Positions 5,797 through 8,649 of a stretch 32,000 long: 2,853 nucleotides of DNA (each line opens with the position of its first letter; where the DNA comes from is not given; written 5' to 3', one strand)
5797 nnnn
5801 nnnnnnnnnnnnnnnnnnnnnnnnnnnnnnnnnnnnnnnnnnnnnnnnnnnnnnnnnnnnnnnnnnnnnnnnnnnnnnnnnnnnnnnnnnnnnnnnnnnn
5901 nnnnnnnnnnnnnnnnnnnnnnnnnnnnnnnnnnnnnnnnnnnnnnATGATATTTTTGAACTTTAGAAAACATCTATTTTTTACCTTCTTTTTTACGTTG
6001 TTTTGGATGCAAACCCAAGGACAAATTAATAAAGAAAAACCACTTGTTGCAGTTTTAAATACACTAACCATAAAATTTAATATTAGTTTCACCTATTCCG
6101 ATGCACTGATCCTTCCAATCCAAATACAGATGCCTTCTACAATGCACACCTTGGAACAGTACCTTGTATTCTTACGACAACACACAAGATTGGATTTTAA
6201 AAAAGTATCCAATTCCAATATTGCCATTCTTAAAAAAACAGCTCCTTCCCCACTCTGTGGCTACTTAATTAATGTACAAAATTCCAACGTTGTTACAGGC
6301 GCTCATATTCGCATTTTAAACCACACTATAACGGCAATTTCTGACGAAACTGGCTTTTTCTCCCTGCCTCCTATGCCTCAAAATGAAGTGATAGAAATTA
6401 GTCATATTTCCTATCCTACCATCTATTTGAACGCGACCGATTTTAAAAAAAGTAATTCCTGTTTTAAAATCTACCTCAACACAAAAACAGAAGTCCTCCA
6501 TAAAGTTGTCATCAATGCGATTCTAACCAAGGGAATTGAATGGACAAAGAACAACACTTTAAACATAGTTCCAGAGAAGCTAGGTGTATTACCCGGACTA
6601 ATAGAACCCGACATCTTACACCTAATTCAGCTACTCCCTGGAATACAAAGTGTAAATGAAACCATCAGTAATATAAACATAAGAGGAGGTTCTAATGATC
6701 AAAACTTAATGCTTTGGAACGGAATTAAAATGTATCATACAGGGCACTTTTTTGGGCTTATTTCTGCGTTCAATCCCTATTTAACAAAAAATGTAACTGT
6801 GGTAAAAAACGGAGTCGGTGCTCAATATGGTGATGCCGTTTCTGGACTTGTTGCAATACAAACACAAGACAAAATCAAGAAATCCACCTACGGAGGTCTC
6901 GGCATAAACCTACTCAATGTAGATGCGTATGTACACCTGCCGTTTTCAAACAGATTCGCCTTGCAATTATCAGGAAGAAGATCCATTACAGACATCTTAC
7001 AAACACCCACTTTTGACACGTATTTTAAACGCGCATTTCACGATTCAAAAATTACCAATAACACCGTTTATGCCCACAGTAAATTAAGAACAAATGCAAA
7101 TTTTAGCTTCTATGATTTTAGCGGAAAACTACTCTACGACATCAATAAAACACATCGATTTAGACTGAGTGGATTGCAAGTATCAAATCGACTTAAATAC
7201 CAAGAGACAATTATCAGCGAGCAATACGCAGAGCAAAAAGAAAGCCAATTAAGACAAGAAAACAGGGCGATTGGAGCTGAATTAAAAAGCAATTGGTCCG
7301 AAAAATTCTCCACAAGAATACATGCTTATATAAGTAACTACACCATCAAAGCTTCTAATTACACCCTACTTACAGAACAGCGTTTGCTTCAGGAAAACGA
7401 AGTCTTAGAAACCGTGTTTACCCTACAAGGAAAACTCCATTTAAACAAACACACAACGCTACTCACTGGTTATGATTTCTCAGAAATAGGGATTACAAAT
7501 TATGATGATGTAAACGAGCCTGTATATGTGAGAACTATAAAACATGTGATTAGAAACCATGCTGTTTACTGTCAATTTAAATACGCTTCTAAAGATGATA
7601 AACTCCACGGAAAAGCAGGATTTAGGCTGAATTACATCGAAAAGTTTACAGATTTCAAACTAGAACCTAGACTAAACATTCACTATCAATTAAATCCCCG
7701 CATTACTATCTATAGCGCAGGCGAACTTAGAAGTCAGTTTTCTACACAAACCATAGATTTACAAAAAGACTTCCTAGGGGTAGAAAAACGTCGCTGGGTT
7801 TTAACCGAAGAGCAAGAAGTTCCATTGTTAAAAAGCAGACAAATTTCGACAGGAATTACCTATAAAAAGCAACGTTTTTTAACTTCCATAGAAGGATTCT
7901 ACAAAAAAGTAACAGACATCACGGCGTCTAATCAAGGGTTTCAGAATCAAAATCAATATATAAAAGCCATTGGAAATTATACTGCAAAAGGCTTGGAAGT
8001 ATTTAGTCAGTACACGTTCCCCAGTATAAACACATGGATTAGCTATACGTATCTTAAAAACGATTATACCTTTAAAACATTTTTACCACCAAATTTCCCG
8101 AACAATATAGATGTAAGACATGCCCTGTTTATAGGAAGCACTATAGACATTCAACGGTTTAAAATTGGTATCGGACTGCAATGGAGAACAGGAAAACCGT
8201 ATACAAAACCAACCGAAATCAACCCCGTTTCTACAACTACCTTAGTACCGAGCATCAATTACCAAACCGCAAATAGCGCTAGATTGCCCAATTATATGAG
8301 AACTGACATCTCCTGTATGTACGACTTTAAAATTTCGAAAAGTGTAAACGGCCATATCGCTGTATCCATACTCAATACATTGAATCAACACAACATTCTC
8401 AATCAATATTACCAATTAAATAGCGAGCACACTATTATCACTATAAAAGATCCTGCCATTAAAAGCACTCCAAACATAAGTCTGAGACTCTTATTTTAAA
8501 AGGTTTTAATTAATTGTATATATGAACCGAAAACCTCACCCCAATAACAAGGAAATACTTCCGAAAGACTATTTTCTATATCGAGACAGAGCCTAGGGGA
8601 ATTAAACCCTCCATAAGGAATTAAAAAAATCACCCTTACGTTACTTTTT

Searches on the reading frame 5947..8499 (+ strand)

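Call 6: search_protein_families(library=pfam, proteins=[window:5947-8499:+], max_evalue=0.001)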
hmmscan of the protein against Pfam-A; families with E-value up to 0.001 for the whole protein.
window:5947-8499:+ (850 aa): 3 families
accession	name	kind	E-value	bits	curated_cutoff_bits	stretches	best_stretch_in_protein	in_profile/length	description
PF00593.30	TonB_dep_Rec_b-barrel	-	3.4e-16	60.6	27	1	376-795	9-424/436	TonB dependent receptor-like, beta-barrel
PF07715.20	Plug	-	9.1e-09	36.2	23.9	1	224-300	26-106/107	TonB-dependent Receptor Plug Domain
PF13715.12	CarbopepD_reg_2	-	4.4e-06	27.1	32.2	1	105-189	3-88/88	CarboxypepD_reg-like domain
